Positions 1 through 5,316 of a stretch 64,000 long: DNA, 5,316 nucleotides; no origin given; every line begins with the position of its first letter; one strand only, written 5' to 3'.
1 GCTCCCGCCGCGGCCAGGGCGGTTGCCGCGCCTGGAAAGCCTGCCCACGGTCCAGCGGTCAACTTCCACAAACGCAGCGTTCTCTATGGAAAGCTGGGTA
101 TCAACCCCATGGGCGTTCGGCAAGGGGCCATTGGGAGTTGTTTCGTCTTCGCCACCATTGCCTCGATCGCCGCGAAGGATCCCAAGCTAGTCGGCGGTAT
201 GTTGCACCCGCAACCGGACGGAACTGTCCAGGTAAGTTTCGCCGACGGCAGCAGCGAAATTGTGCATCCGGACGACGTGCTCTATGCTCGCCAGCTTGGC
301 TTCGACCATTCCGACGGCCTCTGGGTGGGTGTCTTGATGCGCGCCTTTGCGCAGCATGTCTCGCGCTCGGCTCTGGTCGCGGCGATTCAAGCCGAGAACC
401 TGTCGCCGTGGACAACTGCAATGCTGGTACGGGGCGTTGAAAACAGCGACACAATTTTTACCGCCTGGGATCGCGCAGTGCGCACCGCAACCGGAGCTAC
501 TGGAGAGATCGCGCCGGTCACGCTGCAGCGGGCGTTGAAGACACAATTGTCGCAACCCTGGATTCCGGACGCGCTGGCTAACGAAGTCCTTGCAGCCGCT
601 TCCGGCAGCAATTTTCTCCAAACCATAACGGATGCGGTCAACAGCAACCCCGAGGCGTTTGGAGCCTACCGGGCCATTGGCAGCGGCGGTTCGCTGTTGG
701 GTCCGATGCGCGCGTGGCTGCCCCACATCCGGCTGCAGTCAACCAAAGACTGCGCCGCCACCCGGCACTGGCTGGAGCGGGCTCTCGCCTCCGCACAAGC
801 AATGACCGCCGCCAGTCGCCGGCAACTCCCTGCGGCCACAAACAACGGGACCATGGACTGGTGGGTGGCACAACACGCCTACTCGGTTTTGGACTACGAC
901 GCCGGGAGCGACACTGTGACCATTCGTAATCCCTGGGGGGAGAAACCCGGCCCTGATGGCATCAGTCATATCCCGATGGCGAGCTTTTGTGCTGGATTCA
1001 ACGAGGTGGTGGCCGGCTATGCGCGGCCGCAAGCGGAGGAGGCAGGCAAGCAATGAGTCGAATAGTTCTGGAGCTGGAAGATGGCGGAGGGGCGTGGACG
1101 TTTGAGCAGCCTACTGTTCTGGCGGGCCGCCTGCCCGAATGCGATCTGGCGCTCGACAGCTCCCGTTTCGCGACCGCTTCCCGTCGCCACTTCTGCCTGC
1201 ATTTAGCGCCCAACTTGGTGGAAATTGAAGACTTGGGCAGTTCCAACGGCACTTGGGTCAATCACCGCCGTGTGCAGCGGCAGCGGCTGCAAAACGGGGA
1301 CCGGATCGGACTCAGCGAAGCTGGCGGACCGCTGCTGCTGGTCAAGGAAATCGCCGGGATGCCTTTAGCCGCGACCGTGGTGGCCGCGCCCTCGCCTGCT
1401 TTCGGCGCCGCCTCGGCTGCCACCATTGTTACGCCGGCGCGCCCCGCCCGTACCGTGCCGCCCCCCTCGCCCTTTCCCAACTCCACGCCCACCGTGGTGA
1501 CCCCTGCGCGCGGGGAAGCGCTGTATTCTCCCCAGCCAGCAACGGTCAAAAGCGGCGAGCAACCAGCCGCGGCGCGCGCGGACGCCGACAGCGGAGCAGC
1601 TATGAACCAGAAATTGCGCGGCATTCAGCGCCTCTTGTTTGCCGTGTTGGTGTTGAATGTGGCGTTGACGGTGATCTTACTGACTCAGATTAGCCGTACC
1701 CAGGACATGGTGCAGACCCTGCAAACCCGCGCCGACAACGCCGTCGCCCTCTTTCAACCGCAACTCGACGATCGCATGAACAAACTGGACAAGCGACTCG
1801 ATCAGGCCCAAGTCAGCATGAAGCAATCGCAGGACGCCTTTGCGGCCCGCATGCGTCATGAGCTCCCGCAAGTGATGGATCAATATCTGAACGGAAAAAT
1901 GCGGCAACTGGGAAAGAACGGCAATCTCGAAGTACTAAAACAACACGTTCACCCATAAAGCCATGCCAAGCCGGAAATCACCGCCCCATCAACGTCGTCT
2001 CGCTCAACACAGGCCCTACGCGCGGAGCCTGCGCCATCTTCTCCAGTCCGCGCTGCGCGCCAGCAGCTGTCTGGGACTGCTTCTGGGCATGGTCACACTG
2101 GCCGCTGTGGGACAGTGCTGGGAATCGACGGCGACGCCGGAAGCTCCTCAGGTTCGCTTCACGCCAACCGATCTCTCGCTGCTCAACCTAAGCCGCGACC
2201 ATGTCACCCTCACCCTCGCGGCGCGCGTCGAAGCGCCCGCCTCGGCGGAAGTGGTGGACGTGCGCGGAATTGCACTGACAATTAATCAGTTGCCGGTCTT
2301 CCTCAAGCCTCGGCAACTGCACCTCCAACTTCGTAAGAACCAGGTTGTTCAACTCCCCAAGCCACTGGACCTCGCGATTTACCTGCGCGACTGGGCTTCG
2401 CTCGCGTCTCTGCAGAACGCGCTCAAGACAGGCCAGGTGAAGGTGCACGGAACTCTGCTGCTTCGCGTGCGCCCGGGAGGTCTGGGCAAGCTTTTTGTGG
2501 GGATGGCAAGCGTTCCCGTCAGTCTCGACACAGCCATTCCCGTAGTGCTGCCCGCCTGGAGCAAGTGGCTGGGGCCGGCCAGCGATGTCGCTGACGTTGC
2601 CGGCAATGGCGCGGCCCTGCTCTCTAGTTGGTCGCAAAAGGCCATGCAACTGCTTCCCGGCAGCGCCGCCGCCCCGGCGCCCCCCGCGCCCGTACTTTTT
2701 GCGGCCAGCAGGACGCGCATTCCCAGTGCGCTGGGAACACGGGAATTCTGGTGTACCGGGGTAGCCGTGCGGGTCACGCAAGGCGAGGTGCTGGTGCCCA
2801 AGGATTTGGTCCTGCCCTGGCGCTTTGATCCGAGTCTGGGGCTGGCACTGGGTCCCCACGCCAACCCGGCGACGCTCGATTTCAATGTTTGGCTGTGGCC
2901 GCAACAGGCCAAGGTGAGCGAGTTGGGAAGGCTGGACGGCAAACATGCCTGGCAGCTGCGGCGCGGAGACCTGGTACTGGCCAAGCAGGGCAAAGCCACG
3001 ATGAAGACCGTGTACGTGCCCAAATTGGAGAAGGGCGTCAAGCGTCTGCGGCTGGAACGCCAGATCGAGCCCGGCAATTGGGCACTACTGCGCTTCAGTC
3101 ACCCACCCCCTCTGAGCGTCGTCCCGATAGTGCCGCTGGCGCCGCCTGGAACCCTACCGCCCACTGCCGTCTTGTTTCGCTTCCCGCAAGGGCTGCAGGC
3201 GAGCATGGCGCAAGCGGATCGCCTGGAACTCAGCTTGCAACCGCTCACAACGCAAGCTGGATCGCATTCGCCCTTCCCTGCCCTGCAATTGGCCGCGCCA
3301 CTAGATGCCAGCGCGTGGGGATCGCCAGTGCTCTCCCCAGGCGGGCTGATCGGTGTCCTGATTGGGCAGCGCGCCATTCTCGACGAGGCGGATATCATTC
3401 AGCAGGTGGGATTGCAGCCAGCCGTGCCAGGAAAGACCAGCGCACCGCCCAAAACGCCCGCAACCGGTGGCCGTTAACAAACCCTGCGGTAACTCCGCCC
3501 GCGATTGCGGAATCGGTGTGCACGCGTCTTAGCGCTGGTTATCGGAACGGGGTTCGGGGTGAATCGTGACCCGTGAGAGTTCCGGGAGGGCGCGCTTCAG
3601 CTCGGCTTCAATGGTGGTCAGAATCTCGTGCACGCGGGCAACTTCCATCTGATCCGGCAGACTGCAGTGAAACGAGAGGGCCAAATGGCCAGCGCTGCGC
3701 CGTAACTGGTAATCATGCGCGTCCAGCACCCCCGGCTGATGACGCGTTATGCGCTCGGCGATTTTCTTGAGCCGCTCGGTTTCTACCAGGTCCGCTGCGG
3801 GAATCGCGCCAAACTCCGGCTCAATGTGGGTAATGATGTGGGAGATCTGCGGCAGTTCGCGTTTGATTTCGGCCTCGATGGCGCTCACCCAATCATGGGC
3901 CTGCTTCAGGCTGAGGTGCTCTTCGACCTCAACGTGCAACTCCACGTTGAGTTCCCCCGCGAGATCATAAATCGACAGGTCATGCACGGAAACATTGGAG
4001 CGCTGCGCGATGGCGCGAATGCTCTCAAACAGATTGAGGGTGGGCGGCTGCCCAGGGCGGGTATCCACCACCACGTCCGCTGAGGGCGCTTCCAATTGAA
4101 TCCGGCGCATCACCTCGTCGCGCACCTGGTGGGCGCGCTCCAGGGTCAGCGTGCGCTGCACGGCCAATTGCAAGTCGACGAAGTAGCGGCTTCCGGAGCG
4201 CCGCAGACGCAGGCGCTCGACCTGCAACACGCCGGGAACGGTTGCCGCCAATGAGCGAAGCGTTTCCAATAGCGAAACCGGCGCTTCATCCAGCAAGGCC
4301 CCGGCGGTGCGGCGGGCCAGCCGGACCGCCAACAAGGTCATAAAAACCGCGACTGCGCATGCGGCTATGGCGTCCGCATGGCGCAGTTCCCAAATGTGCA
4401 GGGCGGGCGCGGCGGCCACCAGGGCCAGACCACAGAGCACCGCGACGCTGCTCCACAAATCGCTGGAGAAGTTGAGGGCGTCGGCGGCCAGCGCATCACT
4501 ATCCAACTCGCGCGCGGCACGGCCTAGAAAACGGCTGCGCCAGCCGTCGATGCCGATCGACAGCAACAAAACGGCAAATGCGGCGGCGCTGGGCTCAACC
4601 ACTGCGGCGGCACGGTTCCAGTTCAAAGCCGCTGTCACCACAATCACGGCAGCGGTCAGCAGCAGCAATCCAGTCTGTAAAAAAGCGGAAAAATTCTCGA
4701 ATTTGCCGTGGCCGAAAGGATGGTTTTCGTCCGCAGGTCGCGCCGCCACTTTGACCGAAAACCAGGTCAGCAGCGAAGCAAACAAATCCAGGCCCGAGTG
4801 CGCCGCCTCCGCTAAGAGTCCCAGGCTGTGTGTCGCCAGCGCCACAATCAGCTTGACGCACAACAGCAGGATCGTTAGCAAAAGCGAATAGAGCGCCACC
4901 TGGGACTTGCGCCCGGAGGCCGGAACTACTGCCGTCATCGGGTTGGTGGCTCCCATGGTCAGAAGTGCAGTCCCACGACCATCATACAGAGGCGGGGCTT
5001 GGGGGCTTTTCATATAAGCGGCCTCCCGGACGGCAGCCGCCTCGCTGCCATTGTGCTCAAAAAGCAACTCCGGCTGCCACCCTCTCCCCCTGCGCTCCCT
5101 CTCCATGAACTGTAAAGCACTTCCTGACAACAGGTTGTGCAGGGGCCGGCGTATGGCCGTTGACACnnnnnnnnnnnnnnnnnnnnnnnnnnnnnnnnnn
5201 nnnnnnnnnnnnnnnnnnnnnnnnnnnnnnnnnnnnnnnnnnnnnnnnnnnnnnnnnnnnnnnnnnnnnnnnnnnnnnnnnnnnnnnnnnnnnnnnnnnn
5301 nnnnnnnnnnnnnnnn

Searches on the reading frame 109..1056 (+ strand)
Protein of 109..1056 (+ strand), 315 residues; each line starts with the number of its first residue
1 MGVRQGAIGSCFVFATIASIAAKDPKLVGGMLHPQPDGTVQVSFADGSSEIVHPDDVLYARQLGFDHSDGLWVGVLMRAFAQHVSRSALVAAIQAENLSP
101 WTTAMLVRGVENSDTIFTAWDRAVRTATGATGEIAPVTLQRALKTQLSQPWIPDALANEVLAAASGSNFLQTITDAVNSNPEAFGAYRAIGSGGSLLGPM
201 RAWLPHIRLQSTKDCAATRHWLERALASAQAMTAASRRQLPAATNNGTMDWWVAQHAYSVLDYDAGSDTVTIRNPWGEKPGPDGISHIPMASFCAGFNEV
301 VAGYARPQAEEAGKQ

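Call 78: search_protein_families(library=pfam, proteins=[window:109-1056:+], max_evalue=0.01)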
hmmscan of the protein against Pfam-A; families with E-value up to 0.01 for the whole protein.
window:109-1056:+ (315 aa): 1 family
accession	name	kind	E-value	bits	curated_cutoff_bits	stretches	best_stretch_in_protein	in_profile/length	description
PF00648.27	Peptidase_C2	-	5.7e-10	39.2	23.8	2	3-107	50-166/297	Calpain family cysteine protease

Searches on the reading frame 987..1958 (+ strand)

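Call 52: search_protein_families(library=pfam, proteins=[window:987-1958:+])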
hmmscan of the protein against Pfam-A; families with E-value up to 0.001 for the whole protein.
window:987-1958:+ (323 aa): 2 families
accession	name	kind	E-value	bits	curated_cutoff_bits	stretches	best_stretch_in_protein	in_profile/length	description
PF00498.31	FHA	-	1.4e-16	61.1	20.7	1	46-109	3-66/67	FHA domain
PF16697.10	Yop-YscD_cpl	-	5.2e-09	36.7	33.2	1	32-108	7-82/94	Inner membrane component of T3SS, cytoplasmic domain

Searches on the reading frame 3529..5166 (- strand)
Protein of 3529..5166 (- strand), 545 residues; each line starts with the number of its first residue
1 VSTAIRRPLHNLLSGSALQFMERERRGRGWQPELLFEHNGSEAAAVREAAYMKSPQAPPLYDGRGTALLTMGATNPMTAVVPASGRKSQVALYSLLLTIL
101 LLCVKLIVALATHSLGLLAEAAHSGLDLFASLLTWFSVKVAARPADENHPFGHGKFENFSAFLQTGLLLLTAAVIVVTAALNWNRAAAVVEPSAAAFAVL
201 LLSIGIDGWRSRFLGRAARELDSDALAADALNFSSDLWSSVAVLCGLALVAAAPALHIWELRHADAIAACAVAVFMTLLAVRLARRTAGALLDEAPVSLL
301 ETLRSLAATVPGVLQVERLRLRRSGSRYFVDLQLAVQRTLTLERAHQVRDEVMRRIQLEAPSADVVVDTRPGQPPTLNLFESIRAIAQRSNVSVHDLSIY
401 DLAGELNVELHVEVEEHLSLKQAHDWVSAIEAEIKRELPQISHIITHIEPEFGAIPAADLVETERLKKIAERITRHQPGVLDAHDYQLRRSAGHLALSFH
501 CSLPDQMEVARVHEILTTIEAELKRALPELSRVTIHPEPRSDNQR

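Call 52: search_protein_families(library=pfam, proteins=[window:3529-5166:-])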
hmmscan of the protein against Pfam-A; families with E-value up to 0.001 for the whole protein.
window:3529-5166:- (545 aa): 2 families
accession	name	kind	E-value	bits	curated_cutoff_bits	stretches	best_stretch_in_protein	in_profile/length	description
PF16916.11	ZT_dimer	-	5.4e-46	154.9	26.7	3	463-539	3-77/78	Dimerisation domain of Zinc Transporter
PF01545.26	Cation_efflux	-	7.7e-36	124.2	26.6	1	92-292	2-198/198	Cation efflux family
